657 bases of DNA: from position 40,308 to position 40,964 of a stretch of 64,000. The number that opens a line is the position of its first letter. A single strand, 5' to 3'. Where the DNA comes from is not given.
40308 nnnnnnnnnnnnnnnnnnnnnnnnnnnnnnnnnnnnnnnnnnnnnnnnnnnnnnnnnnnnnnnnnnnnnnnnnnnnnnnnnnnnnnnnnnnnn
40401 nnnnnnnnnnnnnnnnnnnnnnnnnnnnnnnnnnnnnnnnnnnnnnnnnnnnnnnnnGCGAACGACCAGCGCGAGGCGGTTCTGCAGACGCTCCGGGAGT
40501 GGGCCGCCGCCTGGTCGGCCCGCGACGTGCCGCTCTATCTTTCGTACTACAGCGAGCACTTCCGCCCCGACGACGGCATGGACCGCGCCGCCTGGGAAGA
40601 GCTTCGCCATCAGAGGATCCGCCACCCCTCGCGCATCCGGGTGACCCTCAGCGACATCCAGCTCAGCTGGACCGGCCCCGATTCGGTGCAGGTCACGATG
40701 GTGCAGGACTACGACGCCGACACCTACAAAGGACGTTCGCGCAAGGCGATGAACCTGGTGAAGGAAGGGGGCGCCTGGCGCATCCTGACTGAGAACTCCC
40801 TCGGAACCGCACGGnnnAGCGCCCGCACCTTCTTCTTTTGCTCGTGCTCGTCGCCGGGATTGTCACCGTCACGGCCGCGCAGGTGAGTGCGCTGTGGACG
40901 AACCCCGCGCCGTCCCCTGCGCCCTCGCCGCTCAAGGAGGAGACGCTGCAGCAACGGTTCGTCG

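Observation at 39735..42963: Three consecutive genes carry the same ~110-aa C-terminal NTF2/SnoaL-like module on different N-terminal domains, next to tol-pal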

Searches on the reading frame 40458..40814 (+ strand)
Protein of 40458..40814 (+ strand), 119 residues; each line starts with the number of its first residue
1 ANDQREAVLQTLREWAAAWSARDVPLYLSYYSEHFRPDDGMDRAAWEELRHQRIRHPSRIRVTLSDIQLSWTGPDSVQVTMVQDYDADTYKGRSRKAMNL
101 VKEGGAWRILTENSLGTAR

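Call 18: find_homologous_proteins(query=A1, max_evalue=0.001)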
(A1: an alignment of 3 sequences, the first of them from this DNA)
Query A1 (3 sequences) (119 aa, profile of the alignment): 6 proteins with E <= 0.001 among 202 candidates.
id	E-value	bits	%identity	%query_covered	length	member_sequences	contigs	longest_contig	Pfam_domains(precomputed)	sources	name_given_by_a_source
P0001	4.2e-25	106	40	87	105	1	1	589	PF24125.2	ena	-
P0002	1.1e-22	98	35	94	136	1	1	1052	PF24125.2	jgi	jgi:murein L,D-transpeptidase YafK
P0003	7.6e-20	89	39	84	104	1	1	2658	PF24125.2,PF14534.13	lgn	-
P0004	6.0e-19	86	36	89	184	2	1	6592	PF24125.2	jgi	jgi:ketosteroid isomerase-like protein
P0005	2.3e-13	68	24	72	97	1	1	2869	PF24125.2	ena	-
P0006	2.9e-6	45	44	47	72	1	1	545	PF24125.2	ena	-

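Call 25: search_protein_representatives(alignment_id=A1)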
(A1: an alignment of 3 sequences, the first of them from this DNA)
Query: 3 sequences, 119 profile positions. Proteins with E-value up to 0.001 (for the whole library): 7215; up to 1e-10: 5161; up to 1e-30: 96. The best 150 are listed.
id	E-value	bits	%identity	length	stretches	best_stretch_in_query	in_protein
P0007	1.1e-107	370.8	-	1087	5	3-114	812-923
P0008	2.0e-95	331.2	-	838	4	6-114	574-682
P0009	3.0e-87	304.8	-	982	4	3-114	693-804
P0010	3.0e-77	272.6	-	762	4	7-114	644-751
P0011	1.1e-72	257.8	-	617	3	7-114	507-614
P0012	1.7e-64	231.4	-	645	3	5-113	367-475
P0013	6.6e-62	223.1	-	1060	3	4-114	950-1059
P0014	2.4e-61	221.3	-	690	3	3-113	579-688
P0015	4.4e-61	220.4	-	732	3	2-115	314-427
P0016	2.1e-59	215.0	-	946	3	7-114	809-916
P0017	2.6e-56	205.0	-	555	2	4-117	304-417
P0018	1.3e-53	196.3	-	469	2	13-118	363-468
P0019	1.6e-52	192.8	-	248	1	2-118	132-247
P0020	2.0e-52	192.5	-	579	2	7-114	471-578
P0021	3.2e-52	191.8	-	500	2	6-115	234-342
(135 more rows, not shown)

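Call 29: search_protein_families(library=pfam, alignment_id=A2, max_evalue=0.001)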
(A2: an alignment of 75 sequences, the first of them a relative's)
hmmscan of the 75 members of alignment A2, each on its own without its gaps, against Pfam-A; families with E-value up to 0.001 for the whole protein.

A. member 1, P0007 (1087 aa): 17 families
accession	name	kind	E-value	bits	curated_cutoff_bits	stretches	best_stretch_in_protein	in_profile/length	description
PF24125.1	Cds6_C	-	1.1e-66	222.6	27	5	307-411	2-110/111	Cds6 C-terminal NTF2-like domain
PF14534.12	DUF4440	-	1.3e-17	64.6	25.2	0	477-578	1-107/107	Domain of unknown function (DUF4440)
PF13474.12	SnoaL_3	-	1.3e-15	58.2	22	1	477-578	1-111/121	SnoaL-like domain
PF14559.12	TPR_19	-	7.6e-14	52.2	25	2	33-90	1-58/68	Tetratricopeptide repeat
PF13414.12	TPR_11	-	2e-11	43.8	26.8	1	100-138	3-41/42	TPR repeat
PF13432.12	TPR_16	-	2.3e-11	44.4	32.7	1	29-91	3-65/65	Tetratricopeptide repeat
PF00515.34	TPR_1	-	3.4e-11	42.9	27.8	1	93-124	3-34/34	Tetratricopeptide repeat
PF07719.23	TPR_2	-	3.5e-11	42.8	27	1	92-124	2-34/34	Tetratricopeptide repeat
PF13431.12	TPR_17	-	1.1e-10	41.3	24.4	0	49-78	5-34/34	Tetratricopeptide repeat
PF13181.12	TPR_8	-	3.4e-10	39.7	25.7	1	93-124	3-34/34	Tetratricopeptide repeat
PF12680.13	SnoaL_2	-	4.7e-09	37.2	27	0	983-1014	1-32/102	SnoaL-like domain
PF13371.12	TPR_9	-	3.7e-07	30.5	35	0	88-127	26-65/73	Tetratricopeptide repeat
PF13428.12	TPR_14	-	6e-07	30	23.5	0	94-134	4-44/44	Tetratricopeptide repeat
PF13174.12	TPR_6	-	4.9e-06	27.3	26.3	0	58-89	1-32/33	Tetratricopeptide repeat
PF12895.13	ANAPC3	-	1.7e-05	25.5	27.2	1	30-81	30-80/82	Anaphase-promoting complex, cyclosome, subunit 3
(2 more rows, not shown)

B. families by the number of members that match (of 75 scanned): 79 families (the first 25 are shown)
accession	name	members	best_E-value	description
PF24125.1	Cds6_C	75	1.1e-66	Cds6 C-terminal NTF2-like domain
PF13474.12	SnoaL_3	39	9.5e-18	SnoaL-like domain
PF14534.12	DUF4440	36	1.3e-17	Domain of unknown function (DUF4440)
PF14559.12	TPR_19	20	3.1e-16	Tetratricopeptide repeat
PF07719.23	TPR_2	19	3e-16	Tetratricopeptide repeat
PF13428.12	TPR_14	19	6.1e-12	Tetratricopeptide repeat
PF13432.12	TPR_16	18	4.5e-16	Tetratricopeptide repeat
PF13414.12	TPR_11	18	6e-15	TPR repeat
PF00515.34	TPR_1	18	5.8e-13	Tetratricopeptide repeat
PF13424.12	TPR_12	18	5.2e-12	Tetratricopeptide repeat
PF13174.12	TPR_6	17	1.4e-15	Tetratricopeptide repeat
PF13431.12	TPR_17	17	5.3e-14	Tetratricopeptide repeat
PF13181.12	TPR_8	17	1.1e-10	Tetratricopeptide repeat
PF13371.12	TPR_9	15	1e-10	Tetratricopeptide repeat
PF12895.13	ANAPC3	10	5.7e-08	Anaphase-promoting complex, cyclosome, subunit 3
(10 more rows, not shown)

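Call 30: find_related_loci(query=A1, collection=genome_contigs, flank=10000)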
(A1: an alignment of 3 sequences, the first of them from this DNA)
Query A1 (119 aa) in genome_contigs; peptide patterns used: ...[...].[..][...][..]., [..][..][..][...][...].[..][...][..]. (x = any residue, [..] = any of these).
361 stretches matched a pattern; 127 encode a relative of the query (tblastn E <= 1e-3); the best 80 are kept; 80 distinct loci.
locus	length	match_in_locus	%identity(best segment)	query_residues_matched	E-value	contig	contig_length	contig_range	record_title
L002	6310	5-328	42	8-115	1e-25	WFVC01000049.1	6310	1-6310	MAG: Gammaproteobacteria bacterium isolate S140_26 k151_245768, whole genome shotgun sequence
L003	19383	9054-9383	42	8-117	7e-25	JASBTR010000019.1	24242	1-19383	MAG: Gammaproteobacteria bacterium isolate BWSM_42 k141_1512068, whole genome shotgun sequence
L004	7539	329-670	39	6-119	6e-25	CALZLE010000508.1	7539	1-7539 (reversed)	MAG: uncultured Desulfuromonadales bacterium isolate FO_M_Desulfobacterota_23 genome assembly, contig: k127_199772, whol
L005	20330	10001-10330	44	7-116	7e-25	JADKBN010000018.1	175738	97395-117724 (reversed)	MAG: Fibrobacteres bacterium isolate OdNE_18-Q3-R46-58_BAT3C.189 tig00007518-10-1751260, whole genome shotgun sequence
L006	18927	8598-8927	44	7-116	1e-24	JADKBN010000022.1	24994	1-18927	MAG: Fibrobacteres bacterium isolate OdNE_18-Q3-R46-58_BAT3C.189 tig00016548-10-252560, whole genome shotgun sequence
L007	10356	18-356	42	1-113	1e-24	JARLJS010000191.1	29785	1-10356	MAG: Nevskia sp. isolate MAG_CA22 MetaCoAG_Bin_22_Anoxic_k141_1679076, whole genome shotgun sequence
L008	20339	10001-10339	39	5-117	2e-24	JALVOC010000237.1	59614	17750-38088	MAG: Chromatiales bacterium isolate A3_maxbin2_scaf2bin.437 A3_NODE_91_length_59614_cov_5.479365, whole genome shotgun s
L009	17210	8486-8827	42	2-115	1e-23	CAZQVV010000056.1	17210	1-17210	MAG TPA_asm: uncultured Thiohalophilus sp. isolate SRP128015_co4_59 genome assembly, contig: NODE_738_length_17210_cov_2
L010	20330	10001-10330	36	5-114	1e-23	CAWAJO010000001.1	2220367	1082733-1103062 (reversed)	MAG: uncultured beta proteobacterium isolate MFD02416.bin.1.48 genome assembly, contig: contig_21443, whole genome shotg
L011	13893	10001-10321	42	8-114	2e-23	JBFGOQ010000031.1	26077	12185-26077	MAG: Gammaproteobacteria bacterium isolate Mix_sand04.2021.02.D.21 k141_771420_length_26077_cov_10.9830, whole genome sh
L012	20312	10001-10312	41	12-115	2e-23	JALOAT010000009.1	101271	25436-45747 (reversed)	MAG: Gammaproteobacteria bacterium isolate SO_2017_LW2 bin 39 scaffold_447_c1_LW138R_2017, whole genome shotgun sequence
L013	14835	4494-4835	39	1-114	3e-23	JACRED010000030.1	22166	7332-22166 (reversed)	MAG: Nitrosomonadales bacterium isolate NC_groundwater_1690_Pr3_B-0.1um_58_591 SR-2_scaffold_141_1636166, whole genome s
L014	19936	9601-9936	41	1-112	4e-23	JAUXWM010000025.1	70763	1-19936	MAG: Gallionella sp. isolate C15_maxbin.107 C15_k141_423086, whole genome shotgun sequence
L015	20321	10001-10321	36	8-114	6e-23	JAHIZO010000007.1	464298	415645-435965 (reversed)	MAG: Gammaproteobacteria bacterium isolate Modern_marine.mb.18 Modern_marine.mb.18_k141_1022524, whole genome shotgun se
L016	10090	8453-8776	44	8-115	7e-23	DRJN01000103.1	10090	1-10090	MAG TPA_asm: Gammaproteobacteria bacterium isolate HyVt-418 HyVt-418_k95_1479, whole genome shotgun sequence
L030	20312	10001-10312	41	12-115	1e-21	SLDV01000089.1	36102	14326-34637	MAG: Geobacteraceae bacterium isolate CSSed162cmB_563 CSSed16-2cmB-1393, whole genome shotgun sequence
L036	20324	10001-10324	36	7-114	4e-21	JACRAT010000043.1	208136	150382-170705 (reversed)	MAG: Nitrosomonadales bacterium isolate NC_groundwater_1601_Pr3_B-0.1um_63_19 SR-2_scaffold_141_4083711, whole genome sh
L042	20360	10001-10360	37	1-119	2e-20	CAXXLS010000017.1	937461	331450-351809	MAG: Geopsychrobacteraceae bacterium isolate 317fd568-e5dc-41c8-b78d-107954c7a258 genome assembly, contig: contig_17, wh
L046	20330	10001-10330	39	2-112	4e-20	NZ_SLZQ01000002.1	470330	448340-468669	Paucimonas lemoignei strain DSM 7445 Ga0244659_102, whole genome shotgun sequence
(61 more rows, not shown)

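Call 35: search_protein_families(library=pfam, proteins=[L010:11443-12114:+, L010:12105-12896:+, L010:7447-9117:-, L010:9302-10336:+, L010:10340-11521:+], max_evalue=0.001)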
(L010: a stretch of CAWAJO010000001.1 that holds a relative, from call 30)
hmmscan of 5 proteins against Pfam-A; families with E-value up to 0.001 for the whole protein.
L010:11443-12114:+ (224 aa): 1 family
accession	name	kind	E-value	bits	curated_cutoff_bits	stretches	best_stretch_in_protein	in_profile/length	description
PF00160.26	Pro_isomerase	-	1.7e-47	162.1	21.7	1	61-221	1-158/159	Cyclophilin type peptidyl-prolyl cis-trans isomerase/CLD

L010:12105-12896:+ (264 aa): 2 families
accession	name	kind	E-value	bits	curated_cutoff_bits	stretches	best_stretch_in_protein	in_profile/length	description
PF00149.33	Metallophos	-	2.5e-09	38.3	21.5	1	26-224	2-191/191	Calcineurin-like phosphoesterase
PF12850.12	Metallophos_2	-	0.00012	22.6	27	0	28-152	4-98/154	Calcineurin-like phosphoesterase superfamily domain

L010:7447-9117:- (557 aa): 3 families
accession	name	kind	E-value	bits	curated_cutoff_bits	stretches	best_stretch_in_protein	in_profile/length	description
PF00749.27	tRNA-synt_1c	-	2.5e-111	372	23.4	1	30-339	2-313/314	tRNA synthetases class I (E and Q), catalytic domain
PF03950.23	tRNA-synt_1c_C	-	2.4e-25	89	23.9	1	342-440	1-91/91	tRNA synthetases class I (E and Q), anti-codon binding domain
PF20974.2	tRNA-synt_1c_C2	-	5.8e-21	75.4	23.9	1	456-530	1-69/69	tRNA synthetases class I (E and Q), anti-codon binding domain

L010:9302-10336:+ (345 aa): 20 families
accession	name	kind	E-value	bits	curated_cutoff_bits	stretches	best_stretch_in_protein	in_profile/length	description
PF24125.1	Cds6_C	-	4.2e-17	62.9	27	1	237-342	2-111/111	Cds6 C-terminal NTF2-like domain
PF13414.12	TPR_11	-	1.9e-16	59.9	26.8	2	115-152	4-41/42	TPR repeat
PF13432.12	TPR_16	-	1.8e-14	54.3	32.7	2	44-103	4-63/65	Tetratricopeptide repeat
PF13428.12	TPR_14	-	1.9e-13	50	23.5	1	107-147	3-43/44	Tetratricopeptide repeat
PF00515.34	TPR_1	-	4.5e-13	48.8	27.8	1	107-138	3-34/34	Tetratricopeptide repeat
PF07719.23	TPR_2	-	9.4e-13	47.7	27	1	106-137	2-33/34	Tetratricopeptide repeat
PF14559.12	TPR_19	-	1.5e-12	48.1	25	1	81-139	1-59/68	Tetratricopeptide repeat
PF13431.12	TPR_17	-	2.4e-12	46.5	24.4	1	96-125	4-33/34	Tetratricopeptide repeat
PF13181.12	TPR_8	-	9.9e-09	35.1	25.7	0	106-133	2-29/34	Tetratricopeptide repeat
PF13174.12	TPR_6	-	4.5e-08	33.7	26.3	0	111-137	6-32/33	Tetratricopeptide repeat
PF12895.13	ANAPC3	-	7.5e-08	33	27.2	1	50-130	2-81/82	Anaphase-promoting complex, cyclosome, subunit 3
PF13424.12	TPR_12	-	2.2e-07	31.4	30.1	1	107-163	5-74/77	Tetratricopeptide repeat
PF13371.12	TPR_9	-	7.2e-07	29.6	35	0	88-142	12-66/73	Tetratricopeptide repeat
PF25062.1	ARM_TT21_N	-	3.2e-06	27.5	40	1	51-100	8-56/222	Tetratricopeptide repeat protein 21 N-terminal ARM repeat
PF13176.12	TPR_7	-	8.9e-06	25.8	27.9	0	109-133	3-29/36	Tetratricopeptide repeat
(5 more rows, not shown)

L010:10340-11521:+ (394 aa): 2 families
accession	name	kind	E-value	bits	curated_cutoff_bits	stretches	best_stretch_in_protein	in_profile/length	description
PF24125.1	Cds6_C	-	5.8e-34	117.2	27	1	286-391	2-110/111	Cds6 C-terminal NTF2-like domain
PF03734.19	YkuD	-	2.8e-21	77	23.4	1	134-268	2-146/146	L,D-transpeptidase catalytic domain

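Call 47: search_solved_structures(query=A4, max_evalue=0.01, show_alignments=4)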
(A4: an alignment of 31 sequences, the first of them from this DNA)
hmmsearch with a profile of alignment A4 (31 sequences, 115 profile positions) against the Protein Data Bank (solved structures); distinct sequences matched with E-value up to 0.01: 5.
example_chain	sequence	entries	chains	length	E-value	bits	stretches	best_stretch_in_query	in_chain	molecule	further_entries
7o21_A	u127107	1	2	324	7.9e-19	71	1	3-113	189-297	Uncharacterized conserved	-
6xj6_A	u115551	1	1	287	1.2e-15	60.7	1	3-113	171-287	Pgp2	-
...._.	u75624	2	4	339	3.1e-15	59.4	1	6-113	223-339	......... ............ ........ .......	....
6xj7_A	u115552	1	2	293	2.8e-14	56.3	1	3-113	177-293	Pgp2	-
3h3h_A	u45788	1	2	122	0.00088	22.5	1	9-39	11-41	uncharacterized SnoaL-like protein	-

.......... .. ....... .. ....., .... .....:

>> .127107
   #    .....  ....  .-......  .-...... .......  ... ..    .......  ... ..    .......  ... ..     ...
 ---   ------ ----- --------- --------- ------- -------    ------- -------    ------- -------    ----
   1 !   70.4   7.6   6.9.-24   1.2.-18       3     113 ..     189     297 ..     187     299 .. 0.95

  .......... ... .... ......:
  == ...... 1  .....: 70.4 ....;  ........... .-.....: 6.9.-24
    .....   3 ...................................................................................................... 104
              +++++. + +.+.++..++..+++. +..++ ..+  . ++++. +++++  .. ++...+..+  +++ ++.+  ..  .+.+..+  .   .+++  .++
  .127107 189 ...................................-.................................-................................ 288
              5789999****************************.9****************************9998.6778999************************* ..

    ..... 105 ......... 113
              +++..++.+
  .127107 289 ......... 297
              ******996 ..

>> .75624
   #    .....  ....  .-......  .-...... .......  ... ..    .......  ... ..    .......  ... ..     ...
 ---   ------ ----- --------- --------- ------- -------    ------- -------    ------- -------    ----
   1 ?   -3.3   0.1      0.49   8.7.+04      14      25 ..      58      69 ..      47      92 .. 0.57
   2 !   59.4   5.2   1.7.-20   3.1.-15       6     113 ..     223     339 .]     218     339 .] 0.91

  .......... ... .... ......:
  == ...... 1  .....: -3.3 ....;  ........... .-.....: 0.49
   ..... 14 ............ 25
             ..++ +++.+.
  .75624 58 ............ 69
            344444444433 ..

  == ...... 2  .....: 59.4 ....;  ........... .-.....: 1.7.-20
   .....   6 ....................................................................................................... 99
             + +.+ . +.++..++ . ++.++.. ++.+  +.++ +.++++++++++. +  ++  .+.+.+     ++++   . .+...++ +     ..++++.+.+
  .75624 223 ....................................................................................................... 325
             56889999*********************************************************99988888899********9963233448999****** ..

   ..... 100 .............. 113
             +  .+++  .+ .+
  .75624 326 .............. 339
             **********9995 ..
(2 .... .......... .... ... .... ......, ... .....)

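Call 53: find_encoding_contigs(protein=P0019, flank=2000, max_places=4)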
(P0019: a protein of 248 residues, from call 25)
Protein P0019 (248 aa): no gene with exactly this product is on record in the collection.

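Call 56: search_protein_families(library=pfam, proteins=[L030:8219-10327:+, L042:8228-10360:+, L046:11721-12995:+, L036:8216-10792:+], max_evalue=0.00001)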
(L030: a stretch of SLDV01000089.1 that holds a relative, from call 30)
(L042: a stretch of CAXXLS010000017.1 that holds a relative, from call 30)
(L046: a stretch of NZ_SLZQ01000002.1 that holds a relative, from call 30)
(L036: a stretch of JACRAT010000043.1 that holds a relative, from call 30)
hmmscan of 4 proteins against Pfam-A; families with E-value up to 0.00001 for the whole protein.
L030:8219-10327:+ (703 aa): 3 families
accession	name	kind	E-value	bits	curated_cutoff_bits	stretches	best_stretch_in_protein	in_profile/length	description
PF00069.31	Pkinase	-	8e-15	55.4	31.7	1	57-254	44-259/263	Protein kinase domain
PF24125.1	Cds6_C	-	4e-14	53.3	27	1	595-695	6-110/111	Cds6 C-terminal NTF2-like domain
PF07714.23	PK_Tyr_Ser-Thr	-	7.8e-07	29.1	23.1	1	55-238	45-237/258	Protein tyrosine and serine/threonine kinase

L042:8228-10360:+ (711 aa): 4 families
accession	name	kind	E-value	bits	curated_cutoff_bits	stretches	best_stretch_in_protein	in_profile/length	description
PF00069.31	Pkinase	-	1.4e-20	74.2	31.7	1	68-258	51-258/263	Protein kinase domain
PF24125.1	Cds6_C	-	1.9e-13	51.1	27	1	603-705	5-111/111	Cds6 C-terminal NTF2-like domain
PF07714.23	PK_Tyr_Ser-Thr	-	3.8e-08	33.4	23.1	1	58-252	44-249/258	Protein tyrosine and serine/threonine kinase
PF14559.12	TPR_19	-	7.2e-07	29.9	25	1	400-450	7-57/68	Tetratricopeptide repeat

L046:11721-12995:+ (424 aa): 1 family
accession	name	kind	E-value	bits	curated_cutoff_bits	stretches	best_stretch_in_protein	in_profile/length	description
PF08668.18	HDOD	-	1e-09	38.6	22.9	1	229-337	18-128/196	HDOD domain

L036:8216-10792:+ (859 aa): 13 families
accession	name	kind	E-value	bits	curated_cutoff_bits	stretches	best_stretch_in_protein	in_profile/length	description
PF24125.1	Cds6_C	-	9.7e-63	209.8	27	4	252-356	2-110/111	Cds6 C-terminal NTF2-like domain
PF13474.12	SnoaL_3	-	2.3e-15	57.4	22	0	436-537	1-111/121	SnoaL-like domain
PF14534.12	DUF4440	-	1.1e-14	55.2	25.2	0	436-537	1-107/107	Domain of unknown function (DUF4440)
PF13414.12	TPR_11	-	2.8e-10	40.2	26.8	1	126-163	4-41/42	TPR repeat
PF00515.34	TPR_1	-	1.6e-09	37.6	27.8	1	118-149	3-34/34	Tetratricopeptide repeat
PF13424.12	TPR_12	-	2.4e-09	37.7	30.1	0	101-147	29-76/77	Tetratricopeptide repeat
PF13181.12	TPR_8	-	3e-09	36.8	25.7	0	118-149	3-34/34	Tetratricopeptide repeat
PF13431.12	TPR_17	-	2.2e-08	34.2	24.4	0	106-136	3-33/34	Tetratricopeptide repeat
PF13432.12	TPR_16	-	7e-08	33.2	32.7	0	56-109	5-58/65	Tetratricopeptide repeat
PF07719.23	TPR_2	-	1.8e-07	31.2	27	0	117-149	2-34/34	Tetratricopeptide repeat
PF13371.12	TPR_9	-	2.5e-06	27.8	35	0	112-152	25-65/73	Tetratricopeptide repeat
PF13174.12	TPR_6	-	5.6e-06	27.1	26.3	0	83-115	1-33/33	Tetratricopeptide repeat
PF14559.12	TPR_19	-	6.6e-06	26.8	25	0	58-117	1-60/68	Tetratricopeptide repeat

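Call 66: predict_structure(alignment_id=A5)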
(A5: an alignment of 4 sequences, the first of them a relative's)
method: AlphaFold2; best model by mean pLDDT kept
length: 248 residues; sequences in the alignment: 4
mean_pLDDT: 58.7   pTM: 0.50
mean pLDDT of the five models: 58.7, 58.0, 55.8, 52.7, 51.1
residues with pLDDT >= 90: 36; 70-90: 73; 50-70: 8; < 50: 131
segments of 3 or more residues with pLDDT < 50: 1-76, 79-133
pLDDT, mean of each block of 10 residues (from residue 1): 33 26 27 36 37 43 36 46 42 41 40 33 31 61 87 92 87 91 77 78 85 79 91 89 83
secondary structure, 60 per line:
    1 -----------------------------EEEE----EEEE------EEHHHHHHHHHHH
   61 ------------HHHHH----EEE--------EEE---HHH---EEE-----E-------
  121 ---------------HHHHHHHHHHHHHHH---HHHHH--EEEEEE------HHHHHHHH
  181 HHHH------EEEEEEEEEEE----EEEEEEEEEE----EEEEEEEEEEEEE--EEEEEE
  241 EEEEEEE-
elements in order: E30-33 E38-41 H50-60 H73-77 E82-84 E93-95 E105-107 H136-150 H154-158 E161-166 H173-184 E191-201 E206-215 E220-232 E235-247
